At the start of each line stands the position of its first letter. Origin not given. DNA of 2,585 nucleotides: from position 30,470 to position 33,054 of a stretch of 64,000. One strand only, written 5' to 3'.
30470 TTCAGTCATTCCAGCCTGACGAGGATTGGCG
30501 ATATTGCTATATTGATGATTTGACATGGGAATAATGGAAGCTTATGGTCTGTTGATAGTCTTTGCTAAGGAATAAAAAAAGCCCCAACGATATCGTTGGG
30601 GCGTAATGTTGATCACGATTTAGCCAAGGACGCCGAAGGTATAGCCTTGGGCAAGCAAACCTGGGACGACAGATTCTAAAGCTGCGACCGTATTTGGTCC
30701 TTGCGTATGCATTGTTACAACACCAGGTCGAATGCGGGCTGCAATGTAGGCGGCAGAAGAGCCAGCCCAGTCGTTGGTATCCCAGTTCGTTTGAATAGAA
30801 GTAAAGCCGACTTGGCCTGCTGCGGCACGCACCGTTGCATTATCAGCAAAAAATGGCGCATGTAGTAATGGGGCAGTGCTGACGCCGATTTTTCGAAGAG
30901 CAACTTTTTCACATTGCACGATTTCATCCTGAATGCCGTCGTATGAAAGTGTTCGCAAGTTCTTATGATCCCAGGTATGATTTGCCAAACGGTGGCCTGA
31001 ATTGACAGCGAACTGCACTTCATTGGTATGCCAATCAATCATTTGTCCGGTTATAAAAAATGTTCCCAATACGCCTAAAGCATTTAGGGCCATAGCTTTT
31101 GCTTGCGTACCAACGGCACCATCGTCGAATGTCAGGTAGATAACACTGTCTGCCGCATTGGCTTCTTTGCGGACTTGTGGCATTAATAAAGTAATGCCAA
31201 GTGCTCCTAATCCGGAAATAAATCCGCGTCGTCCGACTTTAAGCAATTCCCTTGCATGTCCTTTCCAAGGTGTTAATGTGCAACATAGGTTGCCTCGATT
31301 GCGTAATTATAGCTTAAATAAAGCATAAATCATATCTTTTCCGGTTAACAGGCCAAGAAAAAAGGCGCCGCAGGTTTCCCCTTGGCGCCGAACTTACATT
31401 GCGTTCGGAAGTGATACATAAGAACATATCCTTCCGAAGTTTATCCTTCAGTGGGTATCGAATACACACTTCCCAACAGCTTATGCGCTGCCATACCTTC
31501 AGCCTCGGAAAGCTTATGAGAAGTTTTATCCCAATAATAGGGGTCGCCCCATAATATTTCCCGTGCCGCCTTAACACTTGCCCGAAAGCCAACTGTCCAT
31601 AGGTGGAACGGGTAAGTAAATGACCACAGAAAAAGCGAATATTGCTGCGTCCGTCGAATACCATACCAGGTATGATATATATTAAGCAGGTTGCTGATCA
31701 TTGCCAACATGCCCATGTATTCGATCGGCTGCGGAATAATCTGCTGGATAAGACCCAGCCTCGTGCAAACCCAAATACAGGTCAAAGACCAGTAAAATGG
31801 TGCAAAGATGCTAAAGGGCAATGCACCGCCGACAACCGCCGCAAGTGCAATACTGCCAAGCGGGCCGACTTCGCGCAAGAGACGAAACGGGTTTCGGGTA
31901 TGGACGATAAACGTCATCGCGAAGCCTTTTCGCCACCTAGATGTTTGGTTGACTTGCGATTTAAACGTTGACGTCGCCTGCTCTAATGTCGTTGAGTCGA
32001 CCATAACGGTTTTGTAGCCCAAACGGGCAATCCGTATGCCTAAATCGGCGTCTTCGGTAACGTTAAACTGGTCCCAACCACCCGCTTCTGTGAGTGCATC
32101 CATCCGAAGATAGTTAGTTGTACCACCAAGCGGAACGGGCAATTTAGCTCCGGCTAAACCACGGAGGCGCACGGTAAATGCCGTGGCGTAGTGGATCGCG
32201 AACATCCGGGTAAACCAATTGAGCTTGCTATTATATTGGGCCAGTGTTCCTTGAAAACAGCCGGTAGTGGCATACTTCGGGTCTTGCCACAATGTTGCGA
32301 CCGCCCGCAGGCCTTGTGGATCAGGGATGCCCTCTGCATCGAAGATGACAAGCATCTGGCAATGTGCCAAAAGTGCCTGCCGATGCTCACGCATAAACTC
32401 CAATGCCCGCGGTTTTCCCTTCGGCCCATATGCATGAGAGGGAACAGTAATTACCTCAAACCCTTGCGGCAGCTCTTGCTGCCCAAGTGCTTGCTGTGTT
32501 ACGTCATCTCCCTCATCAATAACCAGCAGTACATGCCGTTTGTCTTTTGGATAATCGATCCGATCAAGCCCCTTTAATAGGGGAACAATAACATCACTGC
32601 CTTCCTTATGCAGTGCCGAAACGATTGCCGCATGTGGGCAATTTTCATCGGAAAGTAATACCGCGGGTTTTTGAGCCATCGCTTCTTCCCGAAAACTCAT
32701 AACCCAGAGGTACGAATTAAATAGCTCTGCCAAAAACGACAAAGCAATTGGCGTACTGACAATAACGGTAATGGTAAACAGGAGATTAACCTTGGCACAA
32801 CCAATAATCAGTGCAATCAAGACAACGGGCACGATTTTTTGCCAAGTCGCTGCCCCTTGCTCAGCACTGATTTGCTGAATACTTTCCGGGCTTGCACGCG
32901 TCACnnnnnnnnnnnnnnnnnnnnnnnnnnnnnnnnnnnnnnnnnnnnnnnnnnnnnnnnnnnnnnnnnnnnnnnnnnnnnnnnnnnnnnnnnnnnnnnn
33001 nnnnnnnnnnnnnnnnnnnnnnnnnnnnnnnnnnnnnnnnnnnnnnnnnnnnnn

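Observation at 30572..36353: Envelope glycoconjugate cluster resembling a polyprenyl-phosphoribose/arabinan-type pathway: DPPR-synthase-like UbiA, GtrA, GT-C membrane protein, processive GT2 and a Tat-exported CE4 deacetylase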

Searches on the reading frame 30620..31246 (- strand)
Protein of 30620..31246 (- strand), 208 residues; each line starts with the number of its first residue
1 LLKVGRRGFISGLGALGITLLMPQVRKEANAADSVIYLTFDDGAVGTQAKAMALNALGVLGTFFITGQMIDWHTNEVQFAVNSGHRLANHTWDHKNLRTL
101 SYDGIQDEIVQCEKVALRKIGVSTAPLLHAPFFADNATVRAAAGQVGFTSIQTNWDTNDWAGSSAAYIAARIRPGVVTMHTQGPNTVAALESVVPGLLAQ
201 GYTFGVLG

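Call 4: search_protein_families(library=pfam, proteins=[window:30620-31246:-], max_evalue=0.01)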
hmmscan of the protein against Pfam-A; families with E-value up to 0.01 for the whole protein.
window:30620-31246:- (208 aa): 1 family
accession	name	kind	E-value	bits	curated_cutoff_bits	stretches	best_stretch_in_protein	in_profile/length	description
PF01522.26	Polysacc_deac_1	-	1e-23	84.1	23.1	1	31-150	4-123/124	Polysaccharide deacetylase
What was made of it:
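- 30620..31246 (-): Secreted CE4 (NodB-type) polysaccharide deacetylase (208 aa) with a twin-arginine-type signal peptide. PF01522, 84 bits (call 4).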

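Call 5: search_protein_families(library=ncbifam, proteins=[window:30620-31246:-], max_evalue=0.01)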
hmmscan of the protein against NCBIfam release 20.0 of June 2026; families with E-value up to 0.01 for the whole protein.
window:30620-31246:- (208 aa): 9 families
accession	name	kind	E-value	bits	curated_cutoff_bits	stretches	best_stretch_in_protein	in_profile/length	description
TIGR02764.1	spore_ybaN_pdaB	equivalog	7.4e-23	81.3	237.4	1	30-204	2-184/191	polysaccharide deacetylase family sporulation protein PdaB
TIGR04243.1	nodulat_NodB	equivalog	4.4e-18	65.5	240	1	35-183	3-157/197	chitooligosaccharide deacetylase NodB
NF045821.1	PgAcgDacpgdA1_Bac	equivalog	1.1e-17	63.8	400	1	35-205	89-269/282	peptidoglycan-N-acetylglucosamine deacetylase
TIGR02884.1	spore_pdaA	equivalog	1.1e-16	61.2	298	1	31-207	34-220/224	delta-lactam-biosynthetic de-N-acetylase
NF045820.1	PgAcgDacpgdA_Strep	equivalog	1.8e-16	60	800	1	32-205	266-442/463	peptidoglycan-N-acetylglucosamine deacetylase PgdA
TIGR02873.1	spore_ylxY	hypoth_equivalog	2.2e-14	53.3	391.5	1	54-206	107-262/268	probable sporulation protein, polysaccharide deacetylase family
NF045822.1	PgAcgDacpgdA2_Bac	equivalog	7.9e-12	45.1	400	1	34-205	70-256/274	peptidoglycan-N-acetylglucosamine deacetylase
TIGR03006.1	pepcterm_polyde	equivalog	2.5e-06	26.8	276.2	1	54-124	43-112/272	XrtA system polysaccharide deacetylase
NF050820.1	PolSacchBiosHfsH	equivalog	0.0015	18.3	400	1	29-126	29-134/249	oligosaccharide deacetylase HfsH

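Call 34: search_solved_structures(query=window:30620-31246:-, max_evalue=1e-8)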
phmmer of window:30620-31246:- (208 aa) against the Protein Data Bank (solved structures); distinct sequences matched with E-value up to 1e-8: 22.
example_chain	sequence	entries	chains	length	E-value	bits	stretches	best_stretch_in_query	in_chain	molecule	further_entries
7y51_A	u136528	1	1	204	3.6e-19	72.4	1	34-205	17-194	Predicted xylanase/chitin deacetylase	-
7fbw_A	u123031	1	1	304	1.1e-18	70.8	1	34-205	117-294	Predicted xylanase/chitin deacetylase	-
2cc0_A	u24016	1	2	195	1.4e-17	67.2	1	33-207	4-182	ACETYL-XYLAN ESTERASE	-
8hfa_A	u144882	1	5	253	4.1e-16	62.4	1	34-177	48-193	NodB homology domain-containing protein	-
1ny1_A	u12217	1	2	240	3e-15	59.6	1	30-205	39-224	Probable polysaccharide deacetylase pdaA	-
1w1a_1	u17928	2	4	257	3.6e-15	59.3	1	30-205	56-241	PROBABLE POLYSACCHARIDE DEACETYLASE PDAA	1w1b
2c1g_A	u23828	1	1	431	3.9e-15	59.2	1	34-205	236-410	PEPTIDOGLYCAN GLCNAC DEACETYLASE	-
1w17_A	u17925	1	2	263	3.9e-15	59.2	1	30-205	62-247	PROBABLE POLYSACCHARIDE DEACETYLASE PDAA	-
2c1i_A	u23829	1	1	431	1.9e-14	56.9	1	34-205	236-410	PEPTIDOGLYCAN GLCNAC DEACETYLASE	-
5o6y_A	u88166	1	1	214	2.2e-14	56.7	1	36-205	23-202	Peptidoglycan N-acetylglucosamine deacetylase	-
5o6y_B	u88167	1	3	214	2.7e-14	56.4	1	36-205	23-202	Peptidoglycan N-acetylglucosamine deacetylase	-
4l1g_A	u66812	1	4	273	5.9e-14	55.3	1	36-205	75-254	Peptidoglycan N-acetylglucosamine deacetylase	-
2c71_A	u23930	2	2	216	9.4e-14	54.7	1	32-206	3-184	GLYCOSIDE HYDROLASE, FAMILY 11:CLOSTRIDIUM CELLULOSOME ENZYME, DOCKERIN TYPE I:POLYSACCHAR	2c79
7bly_A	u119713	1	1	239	1.3e-13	54.2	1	34-176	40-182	Aspergillus niger contig An12c0130, genomic contig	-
7ax7_A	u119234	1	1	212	3.6e-13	52.8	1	34-205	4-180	Endo-1,4-beta-xylanase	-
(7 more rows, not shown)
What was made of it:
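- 30620..31246 (-): The best PDB relatives are chitin/xylan and peptidoglycan GlcNAc deacetylases, E 1e-19 to 1e-14 (call 34).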

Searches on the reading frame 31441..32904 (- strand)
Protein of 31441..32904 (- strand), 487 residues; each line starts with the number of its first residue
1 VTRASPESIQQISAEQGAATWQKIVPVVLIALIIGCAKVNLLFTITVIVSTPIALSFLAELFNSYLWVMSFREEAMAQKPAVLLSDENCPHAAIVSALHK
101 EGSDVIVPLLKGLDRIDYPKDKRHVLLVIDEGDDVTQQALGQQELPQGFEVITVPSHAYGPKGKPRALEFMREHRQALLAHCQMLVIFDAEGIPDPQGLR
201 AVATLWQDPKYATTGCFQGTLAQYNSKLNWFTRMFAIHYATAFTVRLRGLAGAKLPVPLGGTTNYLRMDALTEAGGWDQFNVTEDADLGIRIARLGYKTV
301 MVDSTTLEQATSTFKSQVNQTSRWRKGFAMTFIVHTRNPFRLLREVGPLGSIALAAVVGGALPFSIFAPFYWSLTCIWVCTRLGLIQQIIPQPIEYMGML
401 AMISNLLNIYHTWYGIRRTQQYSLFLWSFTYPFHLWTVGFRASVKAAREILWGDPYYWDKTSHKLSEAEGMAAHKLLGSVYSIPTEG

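Call 4: search_protein_families(library=pfam, proteins=[window:31441-32904:-], max_evalue=0.01)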
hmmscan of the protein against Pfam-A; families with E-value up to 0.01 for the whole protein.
window:31441-32904:- (487 aa): 3 families
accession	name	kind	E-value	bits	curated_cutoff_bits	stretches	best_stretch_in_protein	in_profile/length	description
PF13641.12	Glyco_tranf_2_3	-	4.8e-20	73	27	1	92-325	4-228/230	Glycosyltransferase like family 2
PF13632.12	Glyco_trans_2_3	-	9.6e-20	71.7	27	1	186-372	3-190/198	Glycosyl transferase family group 2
PF13506.12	Glyco_transf_21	-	2e-07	31.1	21.7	1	180-326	29-174/174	Glycosyl transferase family 21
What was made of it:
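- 31441..32904 (-): Membrane-embedded BcsA-like GT2 (487 aa) with DAE, TED and QTSRW motifs; candidate processive synthase for the acceptor glycan. PF13641/PF13632 (call 4).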

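Call 5: search_protein_families(library=ncbifam, proteins=[window:31441-32904:-], max_evalue=0.01)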
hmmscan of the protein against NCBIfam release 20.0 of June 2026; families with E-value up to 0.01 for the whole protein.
window:31441-32904:- (487 aa): 10 families
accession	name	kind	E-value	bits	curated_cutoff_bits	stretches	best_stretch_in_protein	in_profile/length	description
TIGR03030.1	CelA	equivalog_domain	2.2e-13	49.1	699.1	1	261-339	309-386/714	UDP-forming cellulose synthase catalytic subunit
NF041865.1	EpsU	equivalog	5e-12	45.5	700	1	99-329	48-266/394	exopolysaccharide biosynthesis GT2 family glycosyltransferase EpsU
NF011304.0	PRK14716.1-2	equivalog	4.4e-09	35.7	604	1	53-292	19-264/502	glycosyl transferase family protein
TIGR03937.1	PgaC_IcaA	equivalog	1.1e-07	31.2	422.3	1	48-447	5-387/407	poly-beta-1,6-N-acetyl-D-glucosamine synthase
NF008558.0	PRK11498.1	equivalog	2.8e-07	28.8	992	1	261-334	433-507/872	UDP-forming cellulose synthase catalytic subunit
NF011305.0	PRK14716.1-3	equivalog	1.2e-05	24.7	409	1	45-301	8-267/486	glycosyl transferase family protein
TIGR03965.1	mycofact_glyco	equivalog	0.0004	19.4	280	1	87-297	72-268/467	mycofactocin biosynthesis glycosyltransferase MftF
NF041875.1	EPS_EpsD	equivalog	0.0005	19.6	370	0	266-310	162-208/325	exopolysaccharide biosynthesis glycosyltransferase EpsD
NF053846.1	glyco_with_XrtP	equivalog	0.00061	18.6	520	1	230-327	196-297/440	XrtP-associated glycosyltransferase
TIGR04283.1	glyco_like_mftF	equivalog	0.0028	17.3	182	1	177-304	68-180/221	TIGR04283 family arsenosugar biosynthesis glycosyltransferase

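Call 33: search_solved_structures(query=window:31441-32904:-, max_evalue=0.01)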
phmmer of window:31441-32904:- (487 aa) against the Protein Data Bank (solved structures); distinct sequences matched with E-value up to 0.01: 6.
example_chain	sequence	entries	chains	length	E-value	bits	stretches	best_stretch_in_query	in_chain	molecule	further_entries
5ej1_A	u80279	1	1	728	4.6e-06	28.9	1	261-339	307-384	Putative cellulose synthase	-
4hg6_A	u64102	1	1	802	5.7e-06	28.5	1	261-339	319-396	Cellulose Synthase Subunit A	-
4p00_A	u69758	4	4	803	5.8e-06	28.5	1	261-339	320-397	Cellulose Synthase A subunit | Cellulose Synthase subunit A | Putative cellulose synthase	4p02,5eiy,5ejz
7lby_A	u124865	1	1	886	6.4e-05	25.1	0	262-334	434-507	Cellulose synthase catalytic subunit [UDP-forming]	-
9b8v_E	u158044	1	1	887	6.5e-05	25.1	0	262-334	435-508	Cellulose synthase catalytic subunit [UDP-forming]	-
9fmv_A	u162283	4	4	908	6.9e-05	25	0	262-334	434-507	Cellulose synthase catalytic subunit [UDP-forming]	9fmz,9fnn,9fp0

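Call 88: search_solved_structures(query=A5, max_evalue=0.001)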
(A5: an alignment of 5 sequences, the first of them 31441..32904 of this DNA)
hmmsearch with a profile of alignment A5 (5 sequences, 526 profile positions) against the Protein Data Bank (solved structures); distinct sequences matched with E-value up to 0.001: 12.
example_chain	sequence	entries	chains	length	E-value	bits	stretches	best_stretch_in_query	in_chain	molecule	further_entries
5ej1_A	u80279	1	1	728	1.1e-19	73.4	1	132-462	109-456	Putative cellulose synthase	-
4hg6_A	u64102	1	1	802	1.4e-19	73.2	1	132-462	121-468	Cellulose Synthase Subunit A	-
4p00_A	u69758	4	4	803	1.4e-19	73.1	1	132-462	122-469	Cellulose Synthase A subunit | Cellulose Synthase subunit A | Putative cellulose synthase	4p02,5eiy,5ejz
7lby_A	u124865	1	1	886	5e-18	68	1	139-449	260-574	Cellulose synthase catalytic subunit [UDP-forming]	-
9b8v_E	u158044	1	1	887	5e-18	68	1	139-449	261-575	Cellulose synthase catalytic subunit [UDP-forming]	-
9fmv_A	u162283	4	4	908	5.3e-18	67.9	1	139-449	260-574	Cellulose synthase catalytic subunit [UDP-forming]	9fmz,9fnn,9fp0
6yv7_A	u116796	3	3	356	1.3e-15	60.1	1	131-269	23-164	Glycosyl transferase, family 2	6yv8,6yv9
6yv7_B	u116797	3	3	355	1.4e-15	59.9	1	132-269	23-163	Glycosyl transferase, family 2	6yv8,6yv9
5tze_C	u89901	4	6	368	5.7e-07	31.5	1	153-262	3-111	Glycosyl transferase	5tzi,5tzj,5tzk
5tz8_A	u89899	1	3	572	1.2e-06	30.5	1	153-262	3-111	Glycosyl transferase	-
8smm_A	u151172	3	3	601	4.7e-05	25.2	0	335-475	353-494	Hyaluronan synthase 1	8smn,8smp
6p61_A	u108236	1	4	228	6.4e-05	24.8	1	145-249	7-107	Glycosyltransferase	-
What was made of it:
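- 31441..32904 (-): A family profile matches cellulose synthase BcsA at E about 1e-19 over about 330 residues (call 88).
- On Synthase-dependent exopolysaccharide synthase (BcsA/PgaC/HAS type GT2): BcsA is the best profile hit, E 1e-19 (call 88).
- BcsA is the best profile match, E about 1e-19 (call 88). The GT-A half also matches the minimal cellulose-synthase-like archaeal GT2 6yv7 at E 1e-15 (call 88). The best profile match is BcsA over both the GT and membrane regions (call 88).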

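Call 100: predict_structure(protein=window:31441-32904:-)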
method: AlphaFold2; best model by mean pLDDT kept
length: 487 residues; sequences in the alignment: 1
mean_pLDDT: 40.5   pTM: 0.27
mean pLDDT of the five models: 40.5, 34.7, 33.5, 32.4, 28.4
residues with pLDDT >= 90: 0; 70-90: 0; 50-70: 66; < 50: 421
segments of 3 or more residues with pLDDT < 50: 1-5, 8-12, 21-105, 115-117, 157-171, 176-373, 375-461, 463-465, 474-487
pLDDT, mean of each block of 10 residues (from residue 1): 44 48 43 42 37 35 31 30 33 41 50 52 57 58 63 53 44 49 40 38 38 30 32 32 29 34 36 36 37 32 35 36 32 33 36 40 40 47 42 41 43 39 37 38 40 44 50 48 42
secondary structure, 60 per line:
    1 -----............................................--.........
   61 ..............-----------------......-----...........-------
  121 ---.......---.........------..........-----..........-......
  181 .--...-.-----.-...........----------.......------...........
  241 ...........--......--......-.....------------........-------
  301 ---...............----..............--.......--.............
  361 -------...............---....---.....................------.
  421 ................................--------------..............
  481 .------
elements in order: H6-49 H52-74 E92-97 H103-113 E124-130 H134-142 E149-155 H164-173 H175-181 E184-186 H196-206 H217-223 H230-251 E254-259 E262-267 H269-273 H286-293 H304-318 H323-336 H339-345 H348-360 H368-382 H386-389 H393-413 H420-452 H467-481
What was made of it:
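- On Synthase-dependent exopolysaccharide synthase (BcsA/PgaC/HAS type GT2): The single-sequence AF2 model was unusable, with pLDDT 40.5 (call 100).
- Tried and rejected: The single-sequence AF2 model had pLDDT 40.5 and was unusable (call 100).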
